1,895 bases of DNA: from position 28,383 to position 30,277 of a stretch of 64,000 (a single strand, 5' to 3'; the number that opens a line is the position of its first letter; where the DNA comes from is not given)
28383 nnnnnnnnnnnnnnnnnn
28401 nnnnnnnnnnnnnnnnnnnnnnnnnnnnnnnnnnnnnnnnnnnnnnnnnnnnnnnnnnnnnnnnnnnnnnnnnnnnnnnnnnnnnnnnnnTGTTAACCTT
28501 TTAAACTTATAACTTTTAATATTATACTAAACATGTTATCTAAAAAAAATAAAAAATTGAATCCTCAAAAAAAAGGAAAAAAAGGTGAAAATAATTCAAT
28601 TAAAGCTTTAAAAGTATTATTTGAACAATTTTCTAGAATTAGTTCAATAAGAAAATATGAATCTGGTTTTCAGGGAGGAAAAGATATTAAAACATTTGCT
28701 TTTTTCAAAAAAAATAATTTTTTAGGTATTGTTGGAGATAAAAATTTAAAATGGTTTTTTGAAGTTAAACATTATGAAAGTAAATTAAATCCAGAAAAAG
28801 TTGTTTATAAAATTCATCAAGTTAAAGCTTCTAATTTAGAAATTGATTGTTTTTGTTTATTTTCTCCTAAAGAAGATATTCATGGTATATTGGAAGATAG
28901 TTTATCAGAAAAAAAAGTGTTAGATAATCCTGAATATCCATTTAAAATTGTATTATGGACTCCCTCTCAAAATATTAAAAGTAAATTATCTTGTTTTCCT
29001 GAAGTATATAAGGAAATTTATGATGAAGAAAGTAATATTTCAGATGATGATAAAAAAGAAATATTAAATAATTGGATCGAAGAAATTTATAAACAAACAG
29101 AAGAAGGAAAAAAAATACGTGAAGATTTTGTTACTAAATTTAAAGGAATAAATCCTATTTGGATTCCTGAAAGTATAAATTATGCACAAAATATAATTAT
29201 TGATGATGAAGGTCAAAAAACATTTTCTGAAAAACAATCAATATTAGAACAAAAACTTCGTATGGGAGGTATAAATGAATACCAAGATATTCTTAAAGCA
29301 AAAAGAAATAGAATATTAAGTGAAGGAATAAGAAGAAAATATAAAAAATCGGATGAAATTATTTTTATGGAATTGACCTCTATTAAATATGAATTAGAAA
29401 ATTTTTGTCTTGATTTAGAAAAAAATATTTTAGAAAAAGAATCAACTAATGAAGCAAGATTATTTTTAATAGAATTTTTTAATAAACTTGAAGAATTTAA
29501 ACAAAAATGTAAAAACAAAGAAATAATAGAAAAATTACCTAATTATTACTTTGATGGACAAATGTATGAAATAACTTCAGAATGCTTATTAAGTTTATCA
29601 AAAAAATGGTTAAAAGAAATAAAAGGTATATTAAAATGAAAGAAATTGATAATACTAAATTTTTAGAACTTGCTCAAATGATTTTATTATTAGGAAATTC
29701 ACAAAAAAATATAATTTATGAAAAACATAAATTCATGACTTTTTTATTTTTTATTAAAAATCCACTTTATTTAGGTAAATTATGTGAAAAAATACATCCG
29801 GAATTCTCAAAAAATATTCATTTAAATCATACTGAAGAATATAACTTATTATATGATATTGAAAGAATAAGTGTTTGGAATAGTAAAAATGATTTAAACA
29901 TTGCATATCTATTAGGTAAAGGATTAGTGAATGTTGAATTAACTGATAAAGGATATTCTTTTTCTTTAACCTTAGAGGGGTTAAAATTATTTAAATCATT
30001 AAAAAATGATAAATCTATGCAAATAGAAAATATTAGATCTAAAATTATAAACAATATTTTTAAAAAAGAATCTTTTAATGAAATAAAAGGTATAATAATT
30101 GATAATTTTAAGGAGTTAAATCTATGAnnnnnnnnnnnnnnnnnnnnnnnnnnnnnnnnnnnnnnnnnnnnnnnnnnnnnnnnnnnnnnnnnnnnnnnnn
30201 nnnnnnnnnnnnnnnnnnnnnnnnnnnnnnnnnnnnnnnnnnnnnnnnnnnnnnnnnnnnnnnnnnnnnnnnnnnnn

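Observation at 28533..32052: Lamassu-like (DdmABC-architecture) three-gene candidate defence operon inside an archaeal integrative element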

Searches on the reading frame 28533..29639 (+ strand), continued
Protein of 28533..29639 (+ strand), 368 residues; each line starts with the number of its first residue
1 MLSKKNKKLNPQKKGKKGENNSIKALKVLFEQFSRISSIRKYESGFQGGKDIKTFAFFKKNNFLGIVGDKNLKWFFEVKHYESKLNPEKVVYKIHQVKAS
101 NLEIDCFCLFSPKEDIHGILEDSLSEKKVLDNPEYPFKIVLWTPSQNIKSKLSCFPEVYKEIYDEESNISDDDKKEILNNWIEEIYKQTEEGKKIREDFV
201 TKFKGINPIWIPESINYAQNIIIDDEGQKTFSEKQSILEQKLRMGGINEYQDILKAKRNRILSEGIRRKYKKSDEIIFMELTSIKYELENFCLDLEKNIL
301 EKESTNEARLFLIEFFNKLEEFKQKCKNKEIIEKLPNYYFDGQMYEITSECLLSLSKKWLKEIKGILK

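Call 57: find_encoding_contigs(protein=P0012, flank=6000, max_places=2)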
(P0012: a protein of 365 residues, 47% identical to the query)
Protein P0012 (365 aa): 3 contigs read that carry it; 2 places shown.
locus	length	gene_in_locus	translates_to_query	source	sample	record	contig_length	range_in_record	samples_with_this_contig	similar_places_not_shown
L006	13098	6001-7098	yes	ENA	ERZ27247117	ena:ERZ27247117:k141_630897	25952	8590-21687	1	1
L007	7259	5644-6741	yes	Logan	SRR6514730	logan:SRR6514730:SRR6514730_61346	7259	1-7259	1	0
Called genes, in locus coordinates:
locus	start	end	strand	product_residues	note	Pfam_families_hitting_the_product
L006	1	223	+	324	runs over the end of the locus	-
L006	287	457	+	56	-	PF12728:HTH_17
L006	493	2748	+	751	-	PF03235:GmrSD_N, PF07510:GmrSD_C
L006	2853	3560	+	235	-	-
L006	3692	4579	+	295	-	PF18144:SMODS (weak), PF01909:NTP_transf_2 (faint), PF26305:CD_NTase_C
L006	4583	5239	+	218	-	PF18153:Cap15_CD_rec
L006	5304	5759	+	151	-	-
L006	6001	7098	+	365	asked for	-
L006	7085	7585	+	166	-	PF20290:MC4 (weak)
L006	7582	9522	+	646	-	-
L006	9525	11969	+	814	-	PF12161:HsdM_N, PF02384:N6_Mtase, PF07669:Eco57I (weak)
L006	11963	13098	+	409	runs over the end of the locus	PF01420:Methylase_S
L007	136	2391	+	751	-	PF03235:GmrSD_N, PF07510:GmrSD_C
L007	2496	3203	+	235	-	-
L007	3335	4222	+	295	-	PF18144:SMODS (weak), PF01909:NTP_transf_2 (faint), PF26305:CD_NTase_C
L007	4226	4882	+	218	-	PF18153:Cap15_CD_rec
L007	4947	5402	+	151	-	-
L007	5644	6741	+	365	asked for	-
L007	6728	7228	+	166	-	PF20290:MC4 (weak)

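Call 58: find_encoding_contigs(protein=P0011, flank=6000, max_places=2)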
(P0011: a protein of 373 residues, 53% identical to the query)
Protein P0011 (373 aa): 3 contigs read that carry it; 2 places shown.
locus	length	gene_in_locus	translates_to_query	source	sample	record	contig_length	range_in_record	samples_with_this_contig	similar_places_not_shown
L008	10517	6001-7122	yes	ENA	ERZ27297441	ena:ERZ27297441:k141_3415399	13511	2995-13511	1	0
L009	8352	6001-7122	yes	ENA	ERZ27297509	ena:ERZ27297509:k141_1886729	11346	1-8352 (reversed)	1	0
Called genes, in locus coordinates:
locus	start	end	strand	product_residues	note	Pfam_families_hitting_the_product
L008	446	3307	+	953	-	PF00801:PKD, PF18911:PKD_4, PF22352:K319L-like_PKD (weak), PF00149:Metallophos, PF00801:PKD, PF18911:PKD_4 (weak)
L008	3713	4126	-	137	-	-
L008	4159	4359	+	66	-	-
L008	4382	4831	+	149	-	-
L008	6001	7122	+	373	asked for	-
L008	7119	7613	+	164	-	-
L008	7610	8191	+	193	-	-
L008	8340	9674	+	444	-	-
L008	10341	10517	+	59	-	?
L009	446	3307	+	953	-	PF00801:PKD, PF18911:PKD_4, PF22352:K319L-like_PKD (weak), PF00149:Metallophos, PF00801:PKD, PF18911:PKD_4 (weak)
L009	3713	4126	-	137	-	-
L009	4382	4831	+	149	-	-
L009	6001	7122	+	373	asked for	-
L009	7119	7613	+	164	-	-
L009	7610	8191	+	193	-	-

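Call 59: find_encoding_contigs(protein=P0006, flank=6000, max_places=2)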
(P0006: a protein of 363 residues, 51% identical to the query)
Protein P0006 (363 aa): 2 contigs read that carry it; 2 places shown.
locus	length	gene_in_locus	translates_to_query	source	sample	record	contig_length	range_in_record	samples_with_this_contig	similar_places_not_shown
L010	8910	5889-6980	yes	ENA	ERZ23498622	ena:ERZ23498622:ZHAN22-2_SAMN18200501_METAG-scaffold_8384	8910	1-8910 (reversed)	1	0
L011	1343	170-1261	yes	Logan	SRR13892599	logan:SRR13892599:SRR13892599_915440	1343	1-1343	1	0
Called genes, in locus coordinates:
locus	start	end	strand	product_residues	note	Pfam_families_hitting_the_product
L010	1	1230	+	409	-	?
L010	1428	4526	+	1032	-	PF26593:TraC-like, PF01935:DUF87, PF19044:P-loop_TraG, PF12846:AAA_10 (weak)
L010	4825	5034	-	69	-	-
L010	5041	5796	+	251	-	PF11074:DUF2779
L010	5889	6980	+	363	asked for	-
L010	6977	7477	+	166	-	PF20290:MC4 (weak)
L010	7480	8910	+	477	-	?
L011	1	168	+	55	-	?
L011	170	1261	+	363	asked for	-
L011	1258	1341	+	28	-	?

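Call 60: find_encoding_contigs(protein=P0009, flank=6000, max_places=2)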
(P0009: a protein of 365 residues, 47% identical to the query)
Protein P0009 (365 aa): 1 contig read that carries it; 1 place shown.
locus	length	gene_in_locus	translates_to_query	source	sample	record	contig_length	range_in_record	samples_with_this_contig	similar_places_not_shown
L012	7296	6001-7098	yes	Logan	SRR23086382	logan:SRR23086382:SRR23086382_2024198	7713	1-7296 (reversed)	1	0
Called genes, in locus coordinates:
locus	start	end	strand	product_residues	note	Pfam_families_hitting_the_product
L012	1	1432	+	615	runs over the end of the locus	?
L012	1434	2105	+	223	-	PF01863:YgjP-like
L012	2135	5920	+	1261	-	PF13401:AAA_22 (faint), PF01443:Viral_helicase1 (faint), PF05970:PIF1 (weak), PF13245:AAA_19, PF13604:AAA_30, PF13086:AAA_11 (weak), PF13538:UvrD_C_2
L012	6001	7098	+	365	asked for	-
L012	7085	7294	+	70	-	?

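Call 68: search_protein_families(library=padloc, alignment_id=A4, max_evalue=0.00001)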
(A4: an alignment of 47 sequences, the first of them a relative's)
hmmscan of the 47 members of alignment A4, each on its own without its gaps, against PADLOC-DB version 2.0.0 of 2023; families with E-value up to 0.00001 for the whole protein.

A. member 1, P0014 (774 aa): 1 family
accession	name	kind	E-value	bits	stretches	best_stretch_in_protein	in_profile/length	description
PDLC04715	PDC-M58A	-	3.9e-10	37.9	1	15-147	11-138/154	-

B. families by the number of members that match (of 47 scanned): 52 families (the first 25 are shown)
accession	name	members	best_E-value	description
PDLC04715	PDC-M58A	5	6.8e-13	-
PDLC02919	HEAT-ARM_XIII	2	1.6e-09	-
PDLC03041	REase_I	2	2e-08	Type I restriction enzyme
PDLC03044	REase_I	2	4.9e-08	Type I restriction enzyme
PDLC03040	REase_I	2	4.9e-07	Type I restriction enzyme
PDLC04042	PD-T4-6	1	6.3e-50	-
PDLC04053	PD-T4-6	1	2.1e-46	-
PDLC04060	PD-T4-6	1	1.6e-45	-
PDLC04054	PD-T4-6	1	1.6e-45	-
PDLC04061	PD-T4-6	1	1.8e-42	-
PDLC04138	mad6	1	3.8e-42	mads_6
PDLC04057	PD-T4-6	1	6.8e-42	-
PDLC04043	PD-T4-6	1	1.1e-40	-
PDLC04052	PD-T4-6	1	6.1e-40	-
PDLC04047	PD-T4-6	1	2.9e-39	-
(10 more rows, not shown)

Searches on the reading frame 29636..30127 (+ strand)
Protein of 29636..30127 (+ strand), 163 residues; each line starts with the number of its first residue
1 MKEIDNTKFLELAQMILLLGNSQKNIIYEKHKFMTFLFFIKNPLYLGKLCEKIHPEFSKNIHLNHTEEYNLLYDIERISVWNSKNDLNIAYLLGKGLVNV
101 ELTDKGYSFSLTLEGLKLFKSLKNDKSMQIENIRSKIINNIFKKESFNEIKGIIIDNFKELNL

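Call 3: search_protein_families(library=pfam, proteins=[window:29636-30127:+], max_evalue=1)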
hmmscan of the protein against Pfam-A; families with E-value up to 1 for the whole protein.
window:29636-30127:+ (163 aa): 2 families
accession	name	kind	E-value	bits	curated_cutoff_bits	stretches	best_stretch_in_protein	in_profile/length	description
PF20290.3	MC4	-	0.00027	21.7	28.1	1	22-123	5-106/133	ABC-three component (ABC-3C) system Middle Component 4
PF20288.3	MC2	-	0.0021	18.4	26.9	1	89-160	71-141/145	ABC-three component (ABC-3C) system Middle Component 2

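Call 4: search_protein_families(library=padloc, proteins=[window:29636-30127:+], max_evalue=1)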
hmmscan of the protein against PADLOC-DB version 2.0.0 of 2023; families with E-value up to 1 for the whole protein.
window:29636-30127:+ (163 aa): 3 families
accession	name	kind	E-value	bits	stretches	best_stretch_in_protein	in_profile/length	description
PDLC03869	LmuC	-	2.7e-10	38.2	1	4-141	10-148/168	-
PDLC03871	LmuC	-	4.6e-08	31.2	1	89-160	79-149/156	-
PDLC03875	LmuC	-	1.9e-06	25.9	1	75-154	60-138/149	-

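Call 5: search_protein_families(library=ncbifam, proteins=[window:29636-30127:+], max_evalue=1)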
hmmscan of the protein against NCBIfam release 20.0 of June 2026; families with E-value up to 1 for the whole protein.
window:29636-30127:+ (163 aa): 0 families

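Call 40: search_solved_structures(query=window:29636-30124:+, max_evalue=10)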
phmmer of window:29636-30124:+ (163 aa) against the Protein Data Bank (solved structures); distinct sequences matched with E-value up to 10: 0.
